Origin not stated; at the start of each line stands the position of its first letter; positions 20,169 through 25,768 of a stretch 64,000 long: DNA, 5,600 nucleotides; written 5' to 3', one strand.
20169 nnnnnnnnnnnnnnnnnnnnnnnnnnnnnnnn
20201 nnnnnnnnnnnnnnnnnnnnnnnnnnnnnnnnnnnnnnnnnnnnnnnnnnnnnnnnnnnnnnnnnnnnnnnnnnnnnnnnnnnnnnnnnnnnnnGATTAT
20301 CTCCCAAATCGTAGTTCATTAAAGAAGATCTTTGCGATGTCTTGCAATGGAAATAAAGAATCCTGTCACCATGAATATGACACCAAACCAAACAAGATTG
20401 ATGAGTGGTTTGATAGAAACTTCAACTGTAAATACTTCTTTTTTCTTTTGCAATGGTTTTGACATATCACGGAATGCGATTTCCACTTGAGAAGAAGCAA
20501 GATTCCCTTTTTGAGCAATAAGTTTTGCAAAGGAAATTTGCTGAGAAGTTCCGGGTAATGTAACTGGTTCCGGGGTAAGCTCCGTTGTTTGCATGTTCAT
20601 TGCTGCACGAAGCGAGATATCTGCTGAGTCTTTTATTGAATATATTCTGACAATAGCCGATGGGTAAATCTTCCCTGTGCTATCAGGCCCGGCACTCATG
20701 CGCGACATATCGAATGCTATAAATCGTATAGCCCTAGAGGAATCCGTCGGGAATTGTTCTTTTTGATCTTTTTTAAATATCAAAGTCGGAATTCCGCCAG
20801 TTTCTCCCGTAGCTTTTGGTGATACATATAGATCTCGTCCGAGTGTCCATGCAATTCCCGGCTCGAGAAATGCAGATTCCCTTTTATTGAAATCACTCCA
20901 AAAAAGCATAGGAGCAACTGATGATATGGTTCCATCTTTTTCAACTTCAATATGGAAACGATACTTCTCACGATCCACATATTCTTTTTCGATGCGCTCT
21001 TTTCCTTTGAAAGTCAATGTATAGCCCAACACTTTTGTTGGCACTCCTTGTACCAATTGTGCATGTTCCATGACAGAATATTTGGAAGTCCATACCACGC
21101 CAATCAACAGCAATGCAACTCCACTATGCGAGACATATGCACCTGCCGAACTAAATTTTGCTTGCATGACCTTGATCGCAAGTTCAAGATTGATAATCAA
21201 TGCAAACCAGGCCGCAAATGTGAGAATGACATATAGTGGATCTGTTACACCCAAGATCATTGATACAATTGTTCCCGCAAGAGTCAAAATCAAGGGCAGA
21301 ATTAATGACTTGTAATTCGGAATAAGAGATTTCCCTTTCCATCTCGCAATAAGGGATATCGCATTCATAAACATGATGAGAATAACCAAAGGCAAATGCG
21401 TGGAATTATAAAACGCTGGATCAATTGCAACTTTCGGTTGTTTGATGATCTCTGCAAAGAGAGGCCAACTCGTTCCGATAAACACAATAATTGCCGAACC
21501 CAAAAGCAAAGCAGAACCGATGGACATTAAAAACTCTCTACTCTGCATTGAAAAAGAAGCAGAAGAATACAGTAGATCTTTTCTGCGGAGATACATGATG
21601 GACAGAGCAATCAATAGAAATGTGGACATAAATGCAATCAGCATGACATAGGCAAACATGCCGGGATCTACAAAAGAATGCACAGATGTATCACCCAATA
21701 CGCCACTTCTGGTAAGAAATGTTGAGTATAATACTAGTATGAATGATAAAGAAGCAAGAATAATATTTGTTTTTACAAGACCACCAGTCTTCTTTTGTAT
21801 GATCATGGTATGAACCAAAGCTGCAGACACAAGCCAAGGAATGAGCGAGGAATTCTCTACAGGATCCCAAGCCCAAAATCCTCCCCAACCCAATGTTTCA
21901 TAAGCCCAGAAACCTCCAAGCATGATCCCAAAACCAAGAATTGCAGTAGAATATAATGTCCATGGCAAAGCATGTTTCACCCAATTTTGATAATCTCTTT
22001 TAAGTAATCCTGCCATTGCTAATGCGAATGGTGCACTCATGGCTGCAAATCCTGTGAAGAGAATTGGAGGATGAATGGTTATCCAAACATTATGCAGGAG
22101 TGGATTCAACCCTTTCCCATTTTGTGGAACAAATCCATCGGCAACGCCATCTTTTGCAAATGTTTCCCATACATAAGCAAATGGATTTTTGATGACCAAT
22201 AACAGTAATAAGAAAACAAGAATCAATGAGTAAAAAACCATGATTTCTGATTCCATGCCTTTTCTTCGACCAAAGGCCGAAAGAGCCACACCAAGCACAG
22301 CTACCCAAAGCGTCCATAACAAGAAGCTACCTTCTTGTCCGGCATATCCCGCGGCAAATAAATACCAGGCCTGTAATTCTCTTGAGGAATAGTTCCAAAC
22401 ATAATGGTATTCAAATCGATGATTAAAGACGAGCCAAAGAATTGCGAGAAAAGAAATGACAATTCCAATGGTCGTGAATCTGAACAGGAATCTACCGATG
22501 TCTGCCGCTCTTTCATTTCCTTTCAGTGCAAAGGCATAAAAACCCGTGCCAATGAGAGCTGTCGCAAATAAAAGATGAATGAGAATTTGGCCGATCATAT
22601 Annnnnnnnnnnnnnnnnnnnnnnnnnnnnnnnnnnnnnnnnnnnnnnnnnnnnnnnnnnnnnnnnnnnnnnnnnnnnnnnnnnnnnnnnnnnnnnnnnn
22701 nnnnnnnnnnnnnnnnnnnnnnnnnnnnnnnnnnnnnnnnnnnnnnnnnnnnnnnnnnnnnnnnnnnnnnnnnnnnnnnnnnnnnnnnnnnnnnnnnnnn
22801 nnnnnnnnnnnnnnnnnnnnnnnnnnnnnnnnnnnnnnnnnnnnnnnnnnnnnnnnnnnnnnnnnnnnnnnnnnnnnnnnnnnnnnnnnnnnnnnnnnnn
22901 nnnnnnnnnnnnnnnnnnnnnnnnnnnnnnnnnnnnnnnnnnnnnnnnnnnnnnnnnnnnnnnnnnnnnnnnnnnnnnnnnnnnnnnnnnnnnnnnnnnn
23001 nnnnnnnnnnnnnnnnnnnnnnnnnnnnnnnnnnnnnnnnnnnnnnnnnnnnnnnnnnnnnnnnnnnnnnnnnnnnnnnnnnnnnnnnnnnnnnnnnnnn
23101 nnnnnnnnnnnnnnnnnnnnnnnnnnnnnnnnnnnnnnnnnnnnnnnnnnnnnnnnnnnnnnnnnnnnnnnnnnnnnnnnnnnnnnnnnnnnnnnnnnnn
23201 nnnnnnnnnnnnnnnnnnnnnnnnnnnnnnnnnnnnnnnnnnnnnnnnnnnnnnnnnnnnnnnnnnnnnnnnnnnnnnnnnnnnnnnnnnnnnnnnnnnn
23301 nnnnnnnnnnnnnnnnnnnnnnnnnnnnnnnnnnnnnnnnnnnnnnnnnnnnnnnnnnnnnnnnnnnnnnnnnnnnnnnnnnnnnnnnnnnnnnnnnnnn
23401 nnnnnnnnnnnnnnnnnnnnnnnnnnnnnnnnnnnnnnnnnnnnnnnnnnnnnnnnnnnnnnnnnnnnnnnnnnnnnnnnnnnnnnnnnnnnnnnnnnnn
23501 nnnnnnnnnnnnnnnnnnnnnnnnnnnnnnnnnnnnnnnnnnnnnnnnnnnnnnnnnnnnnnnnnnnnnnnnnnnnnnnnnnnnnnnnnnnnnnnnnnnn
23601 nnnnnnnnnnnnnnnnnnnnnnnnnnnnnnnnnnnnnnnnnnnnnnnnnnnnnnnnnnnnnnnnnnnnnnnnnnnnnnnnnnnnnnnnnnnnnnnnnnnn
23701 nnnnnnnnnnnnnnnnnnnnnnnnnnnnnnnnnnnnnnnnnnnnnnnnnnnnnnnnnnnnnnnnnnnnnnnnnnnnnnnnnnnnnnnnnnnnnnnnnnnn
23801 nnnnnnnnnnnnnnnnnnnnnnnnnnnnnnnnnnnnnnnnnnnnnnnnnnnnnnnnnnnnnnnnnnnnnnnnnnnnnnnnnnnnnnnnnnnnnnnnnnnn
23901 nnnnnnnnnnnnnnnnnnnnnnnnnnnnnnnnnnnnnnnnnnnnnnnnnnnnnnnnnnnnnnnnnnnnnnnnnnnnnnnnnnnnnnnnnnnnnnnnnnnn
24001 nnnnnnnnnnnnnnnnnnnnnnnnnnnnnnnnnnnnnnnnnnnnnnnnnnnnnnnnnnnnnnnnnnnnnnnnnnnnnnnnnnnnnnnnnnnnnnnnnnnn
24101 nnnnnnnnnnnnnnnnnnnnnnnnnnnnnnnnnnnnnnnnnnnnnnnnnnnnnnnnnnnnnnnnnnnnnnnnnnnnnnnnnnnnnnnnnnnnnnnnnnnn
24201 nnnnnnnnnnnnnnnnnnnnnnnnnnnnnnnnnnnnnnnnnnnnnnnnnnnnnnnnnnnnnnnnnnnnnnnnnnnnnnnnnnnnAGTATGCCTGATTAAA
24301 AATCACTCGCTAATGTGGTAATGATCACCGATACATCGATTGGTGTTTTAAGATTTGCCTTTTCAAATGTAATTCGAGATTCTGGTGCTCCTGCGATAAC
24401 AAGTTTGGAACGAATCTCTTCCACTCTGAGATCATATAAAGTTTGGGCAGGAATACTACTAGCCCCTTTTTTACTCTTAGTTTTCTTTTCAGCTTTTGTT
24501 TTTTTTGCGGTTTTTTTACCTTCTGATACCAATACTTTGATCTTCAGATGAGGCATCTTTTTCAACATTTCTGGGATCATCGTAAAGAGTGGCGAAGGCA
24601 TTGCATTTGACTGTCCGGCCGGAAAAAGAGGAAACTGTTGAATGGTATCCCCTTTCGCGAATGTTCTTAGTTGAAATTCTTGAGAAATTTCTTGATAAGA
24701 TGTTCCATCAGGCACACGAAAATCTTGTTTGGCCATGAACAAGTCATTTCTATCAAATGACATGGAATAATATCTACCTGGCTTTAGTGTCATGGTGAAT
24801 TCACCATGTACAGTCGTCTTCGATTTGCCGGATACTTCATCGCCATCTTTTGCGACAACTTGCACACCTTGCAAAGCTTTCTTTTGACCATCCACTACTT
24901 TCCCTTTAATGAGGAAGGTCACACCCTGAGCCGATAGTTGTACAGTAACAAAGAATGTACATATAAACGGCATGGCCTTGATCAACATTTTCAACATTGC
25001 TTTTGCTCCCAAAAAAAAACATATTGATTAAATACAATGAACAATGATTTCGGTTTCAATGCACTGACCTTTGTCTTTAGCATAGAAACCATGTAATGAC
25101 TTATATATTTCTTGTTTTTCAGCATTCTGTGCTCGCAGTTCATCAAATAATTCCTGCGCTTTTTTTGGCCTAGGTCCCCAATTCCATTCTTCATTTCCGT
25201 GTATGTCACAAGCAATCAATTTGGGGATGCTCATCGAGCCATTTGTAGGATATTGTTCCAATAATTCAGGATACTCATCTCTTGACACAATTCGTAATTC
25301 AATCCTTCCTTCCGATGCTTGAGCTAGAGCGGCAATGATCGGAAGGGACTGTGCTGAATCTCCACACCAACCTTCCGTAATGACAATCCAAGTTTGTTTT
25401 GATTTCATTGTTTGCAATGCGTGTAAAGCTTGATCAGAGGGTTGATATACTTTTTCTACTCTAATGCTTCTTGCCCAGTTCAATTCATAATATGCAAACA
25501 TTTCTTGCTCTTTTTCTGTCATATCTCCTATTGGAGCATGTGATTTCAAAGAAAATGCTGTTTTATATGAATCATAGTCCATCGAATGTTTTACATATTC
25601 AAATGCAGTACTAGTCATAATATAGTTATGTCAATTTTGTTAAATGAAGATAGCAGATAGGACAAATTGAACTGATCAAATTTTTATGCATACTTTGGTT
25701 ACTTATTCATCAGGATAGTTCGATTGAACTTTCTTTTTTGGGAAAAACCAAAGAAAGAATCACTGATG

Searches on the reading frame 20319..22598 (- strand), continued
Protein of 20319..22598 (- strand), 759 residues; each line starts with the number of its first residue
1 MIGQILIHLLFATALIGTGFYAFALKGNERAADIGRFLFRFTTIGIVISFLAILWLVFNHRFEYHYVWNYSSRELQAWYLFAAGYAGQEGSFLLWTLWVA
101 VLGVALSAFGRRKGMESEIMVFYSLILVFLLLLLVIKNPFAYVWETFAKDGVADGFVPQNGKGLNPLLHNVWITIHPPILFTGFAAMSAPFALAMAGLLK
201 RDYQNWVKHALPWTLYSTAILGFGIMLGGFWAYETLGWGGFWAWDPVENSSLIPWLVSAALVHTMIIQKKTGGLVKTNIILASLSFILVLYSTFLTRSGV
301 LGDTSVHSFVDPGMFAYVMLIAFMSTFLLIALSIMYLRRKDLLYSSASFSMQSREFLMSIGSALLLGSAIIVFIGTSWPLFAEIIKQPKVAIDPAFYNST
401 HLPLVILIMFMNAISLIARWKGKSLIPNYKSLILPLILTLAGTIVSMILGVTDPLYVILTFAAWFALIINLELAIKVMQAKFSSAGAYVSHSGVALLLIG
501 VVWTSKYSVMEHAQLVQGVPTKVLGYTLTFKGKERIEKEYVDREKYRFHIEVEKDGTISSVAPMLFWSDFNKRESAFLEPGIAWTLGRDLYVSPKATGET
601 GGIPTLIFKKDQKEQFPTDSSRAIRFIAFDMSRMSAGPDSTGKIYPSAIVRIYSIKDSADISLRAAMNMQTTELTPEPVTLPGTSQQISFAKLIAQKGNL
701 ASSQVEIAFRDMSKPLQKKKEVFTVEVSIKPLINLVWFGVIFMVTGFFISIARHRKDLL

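Call 60: list_cluster_members(proteins=[P0361, P0362, P0363, P0364, P0365, P0366, P0372, P0385, P0390, P0380])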
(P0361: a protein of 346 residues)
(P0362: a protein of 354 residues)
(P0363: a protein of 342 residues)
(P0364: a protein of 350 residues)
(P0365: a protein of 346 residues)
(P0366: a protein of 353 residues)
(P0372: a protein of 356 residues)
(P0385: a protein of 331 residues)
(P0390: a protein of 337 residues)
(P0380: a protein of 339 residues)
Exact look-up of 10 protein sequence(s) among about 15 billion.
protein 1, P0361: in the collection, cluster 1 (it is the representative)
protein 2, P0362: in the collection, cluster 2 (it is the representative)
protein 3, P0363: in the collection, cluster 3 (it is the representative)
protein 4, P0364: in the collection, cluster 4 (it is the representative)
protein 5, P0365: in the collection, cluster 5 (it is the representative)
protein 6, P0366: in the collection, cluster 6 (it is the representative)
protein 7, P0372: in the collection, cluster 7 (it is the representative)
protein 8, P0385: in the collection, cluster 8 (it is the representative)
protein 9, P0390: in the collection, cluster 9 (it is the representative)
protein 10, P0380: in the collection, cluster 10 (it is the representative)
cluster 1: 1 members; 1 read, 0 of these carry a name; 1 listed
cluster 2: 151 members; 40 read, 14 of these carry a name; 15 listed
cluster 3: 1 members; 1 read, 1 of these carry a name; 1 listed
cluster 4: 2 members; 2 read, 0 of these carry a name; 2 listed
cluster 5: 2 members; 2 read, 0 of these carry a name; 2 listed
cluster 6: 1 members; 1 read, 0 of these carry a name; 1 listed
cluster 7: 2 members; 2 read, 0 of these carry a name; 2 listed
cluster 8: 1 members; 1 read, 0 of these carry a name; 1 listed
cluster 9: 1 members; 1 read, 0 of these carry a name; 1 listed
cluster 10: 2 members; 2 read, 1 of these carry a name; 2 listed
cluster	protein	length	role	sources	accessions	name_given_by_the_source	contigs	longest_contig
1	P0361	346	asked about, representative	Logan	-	-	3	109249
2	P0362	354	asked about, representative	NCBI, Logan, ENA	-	-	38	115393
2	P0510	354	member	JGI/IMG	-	heme exporter protein C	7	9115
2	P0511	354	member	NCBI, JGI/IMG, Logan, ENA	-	heme exporter protein C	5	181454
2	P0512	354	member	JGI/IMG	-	heme exporter protein C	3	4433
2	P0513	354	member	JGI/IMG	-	heme exporter protein C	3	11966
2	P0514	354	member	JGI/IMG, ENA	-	heme exporter protein C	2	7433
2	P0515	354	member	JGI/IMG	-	heme exporter protein C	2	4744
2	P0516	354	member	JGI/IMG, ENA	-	heme exporter protein C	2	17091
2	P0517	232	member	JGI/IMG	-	heme exporter protein C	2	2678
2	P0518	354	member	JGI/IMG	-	heme exporter protein C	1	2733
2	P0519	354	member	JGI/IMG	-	heme exporter protein C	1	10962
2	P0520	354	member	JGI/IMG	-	heme exporter protein C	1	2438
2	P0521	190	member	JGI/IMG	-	heme exporter protein C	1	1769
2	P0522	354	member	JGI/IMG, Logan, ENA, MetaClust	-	\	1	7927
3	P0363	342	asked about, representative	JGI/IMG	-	heme exporter protein C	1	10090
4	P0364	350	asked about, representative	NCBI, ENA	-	-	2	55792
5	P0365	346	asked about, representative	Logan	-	-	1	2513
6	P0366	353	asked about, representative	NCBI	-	-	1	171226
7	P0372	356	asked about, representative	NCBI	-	-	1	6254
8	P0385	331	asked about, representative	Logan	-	-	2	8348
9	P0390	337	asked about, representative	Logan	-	-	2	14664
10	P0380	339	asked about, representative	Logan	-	-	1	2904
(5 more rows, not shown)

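Call 61: find_related_loci(query=P0362, collection=metagenome_contigs, flank=10000)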
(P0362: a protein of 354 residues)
Query P0362 (354 aa) in metagenome_contigs; peptide patterns used: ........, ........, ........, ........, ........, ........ (x = any residue, [..] = any of these).
432 stretches matched a pattern; 361 encode a relative of the query (tblastn E <= 1e-3); the best 80 are kept; 80 distinct loci.
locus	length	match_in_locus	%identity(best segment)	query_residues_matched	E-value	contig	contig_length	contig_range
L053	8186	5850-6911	95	1-354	0e+0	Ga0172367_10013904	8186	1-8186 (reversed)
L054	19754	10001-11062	94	1-354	0e+0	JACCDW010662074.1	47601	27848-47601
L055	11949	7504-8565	89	1-354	0e+0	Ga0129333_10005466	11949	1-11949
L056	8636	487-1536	85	1-352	0e+0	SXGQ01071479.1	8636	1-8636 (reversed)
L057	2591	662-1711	85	1-352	0e+0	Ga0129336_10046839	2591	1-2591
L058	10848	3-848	96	73-354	0e+0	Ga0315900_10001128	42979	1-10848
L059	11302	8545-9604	96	1-354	0e+0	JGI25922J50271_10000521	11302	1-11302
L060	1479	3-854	85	67-352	2e-180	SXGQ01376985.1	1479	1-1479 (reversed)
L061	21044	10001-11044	64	1-343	9e-153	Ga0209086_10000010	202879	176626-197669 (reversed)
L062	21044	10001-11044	64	1-343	1e-151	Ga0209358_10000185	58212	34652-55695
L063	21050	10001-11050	85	1-352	0e+0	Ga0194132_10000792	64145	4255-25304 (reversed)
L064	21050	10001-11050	84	1-352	0e+0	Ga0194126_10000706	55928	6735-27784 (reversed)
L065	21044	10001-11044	54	1-346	1e-119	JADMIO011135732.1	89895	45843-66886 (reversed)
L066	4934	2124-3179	53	1-352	8e-120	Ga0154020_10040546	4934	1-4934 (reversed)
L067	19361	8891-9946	54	1-352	1e-118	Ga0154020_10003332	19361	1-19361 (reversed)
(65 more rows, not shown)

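Call 67: search_protein_families(library=pfam, proteins=[L054:10001-11062:+, L054:11062-11193:+, L054:11205-11594:+, L054:11613-11984:+, L054:11987-13567:-, L061:10001-11062:+, L061:11223-11618:+, L061:11623-11991:+, L054:9241-9945:+, L054:8207-9235:+], max_evalue=0.01)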
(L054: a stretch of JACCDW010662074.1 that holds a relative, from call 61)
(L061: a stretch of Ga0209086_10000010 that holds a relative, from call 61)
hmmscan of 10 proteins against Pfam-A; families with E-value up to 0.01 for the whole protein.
L054:10001-11062:+ (354 aa): 4 families
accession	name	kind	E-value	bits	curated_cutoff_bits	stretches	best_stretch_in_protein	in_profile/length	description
PF01578.25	Cytochrom_C_asm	-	1e-27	97.6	29.9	1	154-285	67-210/212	Cytochrome C assembly protein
PF07284.16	BCHF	-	0.0024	18.4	25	1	167-248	23-105/139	2-vinyl bacteriochlorophyllide hydratase (BCHF)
PF17197.9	DUF5134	-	0.0059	17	29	0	231-328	29-120/152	Domain of unknown function (DUF5134)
PF14012.11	DUF4229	-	0.0084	16.6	27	0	157-186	23-52/68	Protein of unknown function (DUF4229)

L054:11062-11193:+ (44 aa): 1 family
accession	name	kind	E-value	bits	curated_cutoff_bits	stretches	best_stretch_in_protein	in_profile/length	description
PF20077.4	CcmD_alt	-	0.00014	22.2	23.5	1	9-39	31-61/61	CcmD family protein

L054:11205-11594:+ (130 aa): 1 family
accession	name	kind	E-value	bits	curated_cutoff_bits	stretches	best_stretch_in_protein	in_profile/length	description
PF03100.22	CcmE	-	4.1e-15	56.4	24.6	1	36-119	15-97/99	CcmE domain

L054:11613-11984:+ (124 aa): 0 families

L054:11987-13567:- (527 aa): 1 family
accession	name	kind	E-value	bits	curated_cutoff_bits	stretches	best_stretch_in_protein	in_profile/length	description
PF12831.13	FAD_oxidored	-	0.00049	19.9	27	1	78-231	2-143/416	FAD dependent oxidoreductase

L061:10001-11062:+ (354 aa): 1 family
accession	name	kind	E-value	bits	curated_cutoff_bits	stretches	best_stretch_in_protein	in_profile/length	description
PF01578.25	Cytochrom_C_asm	-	2.7e-28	99.5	29.9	1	159-284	67-203/212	Cytochrome C assembly protein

L061:11223-11618:+ (132 aa): 1 family
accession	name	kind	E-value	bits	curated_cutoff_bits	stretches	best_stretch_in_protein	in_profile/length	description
PF03100.22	CcmE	-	1.2e-16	61.3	24.6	1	36-119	15-97/99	CcmE domain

L061:11623-11991:+ (123 aa): 0 families

L054:9241-9945:+ (235 aa): 3 families
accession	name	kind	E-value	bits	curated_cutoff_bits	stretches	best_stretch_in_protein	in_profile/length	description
PF00106.31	adh_short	-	1.8e-48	165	26.6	1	8-191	3-191/195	short chain dehydrogenase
PF13561.12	adh_short_C2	-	7.3e-34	117.8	27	1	16-189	7-183/236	Enoyl-(Acyl carrier protein) reductase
PF08659.16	KR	-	2.1e-09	38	22.6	1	8-170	3-171/180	KR domain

L054:8207-9235:+ (343 aa): 3 families
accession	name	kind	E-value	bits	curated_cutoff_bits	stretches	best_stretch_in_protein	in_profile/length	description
PF00814.31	TsaD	-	6e-94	315.1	24.8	1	25-311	1-263/264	tRNA N6-adenosine threonylcarbamoyltransferase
PF22521.2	HypF_C_2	-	5e-07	30.2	27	1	208-305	136-234/241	Carbamoyltransferase, Kae1-like Domain, second subdomain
PF02543.21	Carbam_trans_N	-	0.00053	19.9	24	1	234-289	274-325/346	Carbamoyltransferase N-terminus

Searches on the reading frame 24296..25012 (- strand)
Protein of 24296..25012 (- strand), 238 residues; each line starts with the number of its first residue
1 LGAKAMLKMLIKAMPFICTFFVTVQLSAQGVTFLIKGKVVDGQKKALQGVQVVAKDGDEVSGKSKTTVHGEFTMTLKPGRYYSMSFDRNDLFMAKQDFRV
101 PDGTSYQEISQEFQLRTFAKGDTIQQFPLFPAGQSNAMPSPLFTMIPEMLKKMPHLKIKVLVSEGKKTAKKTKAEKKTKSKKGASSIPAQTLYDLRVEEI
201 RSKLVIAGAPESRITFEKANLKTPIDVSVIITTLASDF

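Call 3: search_protein_families(library=pfam, proteins=[window:24296-25012:-], max_evalue=0.01)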
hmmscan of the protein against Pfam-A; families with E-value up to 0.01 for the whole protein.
window:24296-25012:- (238 aa): 2 families
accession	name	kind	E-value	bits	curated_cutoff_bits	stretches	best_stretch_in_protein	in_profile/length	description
PF13620.12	CarboxypepD_reg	-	6e-06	27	32.3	1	35-81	2-50/82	Carboxypeptidase regulatory-like domain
PF25020.1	TTR_TEN1-4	-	2.3e-05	24.7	27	1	34-101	8-74/86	Teneurin TTR-like domain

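Call 4: search_protein_families(library=ncbifam, proteins=[window:24296-25012:-], max_evalue=0.01)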
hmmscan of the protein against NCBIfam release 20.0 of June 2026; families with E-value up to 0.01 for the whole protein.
window:24296-25012:- (238 aa): 1 family
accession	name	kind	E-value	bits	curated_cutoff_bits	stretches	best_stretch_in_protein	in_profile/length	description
TIGR04134.1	lipo_with_rSAM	hypoth_equivalog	0.00057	19.9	39.8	1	31-100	38-104/150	radical SAM-associated putative lipoprotein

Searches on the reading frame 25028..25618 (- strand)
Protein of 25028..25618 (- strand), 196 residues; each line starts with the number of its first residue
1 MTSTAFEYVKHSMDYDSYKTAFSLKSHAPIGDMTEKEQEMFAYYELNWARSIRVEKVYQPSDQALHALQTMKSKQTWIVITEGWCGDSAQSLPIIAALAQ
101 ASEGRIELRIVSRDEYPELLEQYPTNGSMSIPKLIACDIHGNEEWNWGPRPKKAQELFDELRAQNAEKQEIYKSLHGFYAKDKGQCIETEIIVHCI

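Call 3: search_protein_families(library=pfam, proteins=[window:25028-25618:-], max_evalue=0.01)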
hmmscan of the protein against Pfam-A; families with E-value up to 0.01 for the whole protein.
window:25028-25618:- (196 aa): 1 family
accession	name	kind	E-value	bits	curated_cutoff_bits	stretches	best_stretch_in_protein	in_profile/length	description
PF14595.12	Thioredoxin_9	-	1e-33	116.4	25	1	38-161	5-128/129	Thioredoxin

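Call 4: search_protein_families(library=ncbifam, proteins=[window:25028-25618:-], max_evalue=0.01)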
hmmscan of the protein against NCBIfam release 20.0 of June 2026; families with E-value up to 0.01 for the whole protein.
window:25028-25618:- (196 aa): 1 family
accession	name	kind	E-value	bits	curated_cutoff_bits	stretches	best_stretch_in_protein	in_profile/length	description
TIGR01068.1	thioredoxin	equivalog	0.0065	16.6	96.8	0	82-152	23-90/101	thioredoxin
